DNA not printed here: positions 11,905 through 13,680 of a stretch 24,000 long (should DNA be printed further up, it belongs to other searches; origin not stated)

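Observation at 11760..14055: Group II intron inserted exactly 3' of a repeat-borne GC hairpin, with the empty site preserved elsewhere in the window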

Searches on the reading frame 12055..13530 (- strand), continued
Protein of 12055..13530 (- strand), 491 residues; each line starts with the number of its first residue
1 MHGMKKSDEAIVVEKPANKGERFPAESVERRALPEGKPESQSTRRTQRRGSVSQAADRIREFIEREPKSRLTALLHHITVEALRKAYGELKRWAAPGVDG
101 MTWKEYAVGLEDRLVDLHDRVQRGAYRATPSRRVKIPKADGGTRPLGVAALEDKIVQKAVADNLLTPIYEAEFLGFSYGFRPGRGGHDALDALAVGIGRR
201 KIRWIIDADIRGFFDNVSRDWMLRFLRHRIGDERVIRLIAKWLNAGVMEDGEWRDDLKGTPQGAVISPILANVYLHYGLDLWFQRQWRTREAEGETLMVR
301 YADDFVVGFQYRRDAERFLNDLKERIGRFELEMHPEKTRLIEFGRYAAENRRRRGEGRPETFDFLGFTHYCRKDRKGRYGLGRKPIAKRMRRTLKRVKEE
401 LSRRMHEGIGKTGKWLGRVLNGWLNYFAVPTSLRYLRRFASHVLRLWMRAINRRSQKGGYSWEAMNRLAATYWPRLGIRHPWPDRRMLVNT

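Call 56: find_encoding_contigs(protein=P0121, flank=1500, max_places=10)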
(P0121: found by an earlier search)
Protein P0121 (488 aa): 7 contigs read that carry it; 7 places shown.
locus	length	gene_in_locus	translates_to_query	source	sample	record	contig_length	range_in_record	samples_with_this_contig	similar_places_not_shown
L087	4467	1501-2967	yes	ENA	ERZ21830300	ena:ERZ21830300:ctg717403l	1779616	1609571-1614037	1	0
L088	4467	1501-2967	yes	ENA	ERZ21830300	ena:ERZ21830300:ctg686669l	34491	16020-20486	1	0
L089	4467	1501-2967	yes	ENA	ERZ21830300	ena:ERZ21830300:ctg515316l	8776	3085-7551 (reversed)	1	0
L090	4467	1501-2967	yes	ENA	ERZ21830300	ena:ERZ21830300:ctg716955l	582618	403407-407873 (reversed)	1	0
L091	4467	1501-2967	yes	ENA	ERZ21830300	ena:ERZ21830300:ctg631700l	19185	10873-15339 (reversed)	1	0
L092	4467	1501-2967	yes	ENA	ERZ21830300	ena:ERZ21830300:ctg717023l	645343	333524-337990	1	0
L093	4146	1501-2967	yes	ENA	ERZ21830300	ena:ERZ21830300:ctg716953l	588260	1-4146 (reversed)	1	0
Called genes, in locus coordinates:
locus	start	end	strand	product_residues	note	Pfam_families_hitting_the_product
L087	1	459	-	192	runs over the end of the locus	-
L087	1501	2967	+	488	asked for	PF00078:RVT_1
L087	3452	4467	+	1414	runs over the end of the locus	PF07626:PSD3, PF07637:PSD5, PF07631:PSD4, PF07627:PSCyt3, PF07624:PSD2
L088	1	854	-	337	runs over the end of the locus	PF01435:Peptidase_M48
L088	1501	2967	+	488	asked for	PF00078:RVT_1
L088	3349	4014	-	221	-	PF01066:CDP-OH_P_transf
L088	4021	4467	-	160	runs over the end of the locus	PF03449:GreA_GreB_N, PF01272:GreA_GreB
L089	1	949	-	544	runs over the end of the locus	PF14873:BNR_assoc_N, PF24316:Tli3 (faint), PF13859:BNR_3, PF13088:BNR_2, PF02012:BNR (faint)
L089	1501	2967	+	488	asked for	PF00078:RVT_1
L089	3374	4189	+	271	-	-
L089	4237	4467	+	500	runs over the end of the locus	-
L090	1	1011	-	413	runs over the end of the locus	PF01773:Nucleos_tra2_N, PF07670:Gate, PF07662:Nucleos_tra2_C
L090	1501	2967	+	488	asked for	PF00078:RVT_1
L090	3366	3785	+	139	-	-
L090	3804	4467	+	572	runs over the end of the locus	PF00732:GMC_oxred_N, PF05199:GMC_oxred_C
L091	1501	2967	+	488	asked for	PF00078:RVT_1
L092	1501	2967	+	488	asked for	PF00078:RVT_1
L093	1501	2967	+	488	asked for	PF00078:RVT_1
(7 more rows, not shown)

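Call 57: find_encoding_contigs(protein=P0127, flank=1500, max_places=10)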
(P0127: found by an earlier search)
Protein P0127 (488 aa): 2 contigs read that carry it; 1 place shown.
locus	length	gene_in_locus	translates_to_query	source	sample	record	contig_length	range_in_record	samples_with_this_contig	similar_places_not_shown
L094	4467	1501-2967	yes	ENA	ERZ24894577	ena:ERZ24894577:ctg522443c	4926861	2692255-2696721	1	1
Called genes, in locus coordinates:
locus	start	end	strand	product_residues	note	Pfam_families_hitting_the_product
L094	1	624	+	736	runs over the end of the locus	PF00580:UvrD-helicase, PF01443:Viral_helicase1 (faint), PF13086:AAA_11 (faint), PF13245:AAA_19, PF13604:AAA_30 (faint), PF13361:UvrD_C, PF13538:UvrD_C_2, PF21196:PcrA_UvrD_tudor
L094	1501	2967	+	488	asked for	PF00078:RVT_1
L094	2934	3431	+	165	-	-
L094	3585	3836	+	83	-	-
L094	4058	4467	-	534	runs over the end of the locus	PF03553:Na_H_antiporter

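Call 75: get_annotated_region(hit=H24, flank=3000)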
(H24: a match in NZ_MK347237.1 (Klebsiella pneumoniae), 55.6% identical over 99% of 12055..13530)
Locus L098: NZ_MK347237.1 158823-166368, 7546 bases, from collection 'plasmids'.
description: Klebsiella pneumoniae strain K235 plasmid pK235_rmpA2, complete sequence
organism: Klebsiella pneumoniae (NCBI taxid 573)
taxonomy: Bacteria; Pseudomonadota; Gammaproteobacteria; Enterobacterales; Enterobacteriaceae; Klebsiella; Klebsiella pneumoniae
host: -; source: -; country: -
typing (MOB-suite, as given by PLSDB): non-mobilizable; replicon IncFIB,IncHI1B
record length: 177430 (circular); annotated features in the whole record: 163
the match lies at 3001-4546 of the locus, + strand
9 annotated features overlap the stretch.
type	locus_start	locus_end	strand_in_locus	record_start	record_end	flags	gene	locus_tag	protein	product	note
CDS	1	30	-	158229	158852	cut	-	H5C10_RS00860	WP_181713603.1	hypothetical protein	-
CDS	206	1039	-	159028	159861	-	-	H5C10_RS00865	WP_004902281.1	hypothetical protein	-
CDS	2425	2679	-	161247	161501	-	-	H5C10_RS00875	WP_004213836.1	Hha/YmoA family nucleoid-associated regulatory protein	-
CDS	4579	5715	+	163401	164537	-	-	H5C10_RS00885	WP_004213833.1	tyrosine-type recombinase/integrase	GO:0015074 - DNA integration [Evidence IEA]; GO:0006310 - DNA recombination [Evidence IEA]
CDS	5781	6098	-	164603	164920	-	-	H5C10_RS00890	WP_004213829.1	hypothetical protein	-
CDS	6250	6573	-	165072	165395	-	-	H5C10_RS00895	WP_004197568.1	hypothetical protein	-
CDS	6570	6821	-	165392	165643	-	-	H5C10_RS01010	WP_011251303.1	hypothetical protein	-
CDS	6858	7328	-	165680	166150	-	-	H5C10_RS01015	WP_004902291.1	hypothetical protein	-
CDS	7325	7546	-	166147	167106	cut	-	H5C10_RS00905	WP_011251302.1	DNA replication terminus site-binding protein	GO:0006274 - DNA replication termination [Evidence IEA]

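Call 77: search_solved_structures(query=window:12055-13530:-, max_evalue=1e-30, show_alignments=2)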
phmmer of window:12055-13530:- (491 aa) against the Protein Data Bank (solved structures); distinct sequences matched with E-value up to 1e-30: 6.
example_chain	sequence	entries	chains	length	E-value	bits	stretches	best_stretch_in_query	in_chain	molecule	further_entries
7uim_D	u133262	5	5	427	4.9e-47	164.1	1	79-441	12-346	Group II intron reverse transcriptase/maturase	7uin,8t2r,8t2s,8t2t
6ar1_A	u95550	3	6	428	5e-42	147.6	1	93-445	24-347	GsI-IIC RT | Trt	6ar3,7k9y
5hhl_A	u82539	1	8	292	7.8e-42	146.9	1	79-326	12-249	Retron-type reverse transcriptase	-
5hhj_A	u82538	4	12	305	2.4e-41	145.3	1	64-326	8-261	Retron-type reverse transcriptase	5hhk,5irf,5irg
6me0_C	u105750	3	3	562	5.7e-36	127.6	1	93-462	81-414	Maturase reverse transcriptase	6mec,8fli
5g2x_C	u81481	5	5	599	1.2e-31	113.3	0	111-281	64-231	GROUP II INTRON-ENCODED PROTEIN LTRA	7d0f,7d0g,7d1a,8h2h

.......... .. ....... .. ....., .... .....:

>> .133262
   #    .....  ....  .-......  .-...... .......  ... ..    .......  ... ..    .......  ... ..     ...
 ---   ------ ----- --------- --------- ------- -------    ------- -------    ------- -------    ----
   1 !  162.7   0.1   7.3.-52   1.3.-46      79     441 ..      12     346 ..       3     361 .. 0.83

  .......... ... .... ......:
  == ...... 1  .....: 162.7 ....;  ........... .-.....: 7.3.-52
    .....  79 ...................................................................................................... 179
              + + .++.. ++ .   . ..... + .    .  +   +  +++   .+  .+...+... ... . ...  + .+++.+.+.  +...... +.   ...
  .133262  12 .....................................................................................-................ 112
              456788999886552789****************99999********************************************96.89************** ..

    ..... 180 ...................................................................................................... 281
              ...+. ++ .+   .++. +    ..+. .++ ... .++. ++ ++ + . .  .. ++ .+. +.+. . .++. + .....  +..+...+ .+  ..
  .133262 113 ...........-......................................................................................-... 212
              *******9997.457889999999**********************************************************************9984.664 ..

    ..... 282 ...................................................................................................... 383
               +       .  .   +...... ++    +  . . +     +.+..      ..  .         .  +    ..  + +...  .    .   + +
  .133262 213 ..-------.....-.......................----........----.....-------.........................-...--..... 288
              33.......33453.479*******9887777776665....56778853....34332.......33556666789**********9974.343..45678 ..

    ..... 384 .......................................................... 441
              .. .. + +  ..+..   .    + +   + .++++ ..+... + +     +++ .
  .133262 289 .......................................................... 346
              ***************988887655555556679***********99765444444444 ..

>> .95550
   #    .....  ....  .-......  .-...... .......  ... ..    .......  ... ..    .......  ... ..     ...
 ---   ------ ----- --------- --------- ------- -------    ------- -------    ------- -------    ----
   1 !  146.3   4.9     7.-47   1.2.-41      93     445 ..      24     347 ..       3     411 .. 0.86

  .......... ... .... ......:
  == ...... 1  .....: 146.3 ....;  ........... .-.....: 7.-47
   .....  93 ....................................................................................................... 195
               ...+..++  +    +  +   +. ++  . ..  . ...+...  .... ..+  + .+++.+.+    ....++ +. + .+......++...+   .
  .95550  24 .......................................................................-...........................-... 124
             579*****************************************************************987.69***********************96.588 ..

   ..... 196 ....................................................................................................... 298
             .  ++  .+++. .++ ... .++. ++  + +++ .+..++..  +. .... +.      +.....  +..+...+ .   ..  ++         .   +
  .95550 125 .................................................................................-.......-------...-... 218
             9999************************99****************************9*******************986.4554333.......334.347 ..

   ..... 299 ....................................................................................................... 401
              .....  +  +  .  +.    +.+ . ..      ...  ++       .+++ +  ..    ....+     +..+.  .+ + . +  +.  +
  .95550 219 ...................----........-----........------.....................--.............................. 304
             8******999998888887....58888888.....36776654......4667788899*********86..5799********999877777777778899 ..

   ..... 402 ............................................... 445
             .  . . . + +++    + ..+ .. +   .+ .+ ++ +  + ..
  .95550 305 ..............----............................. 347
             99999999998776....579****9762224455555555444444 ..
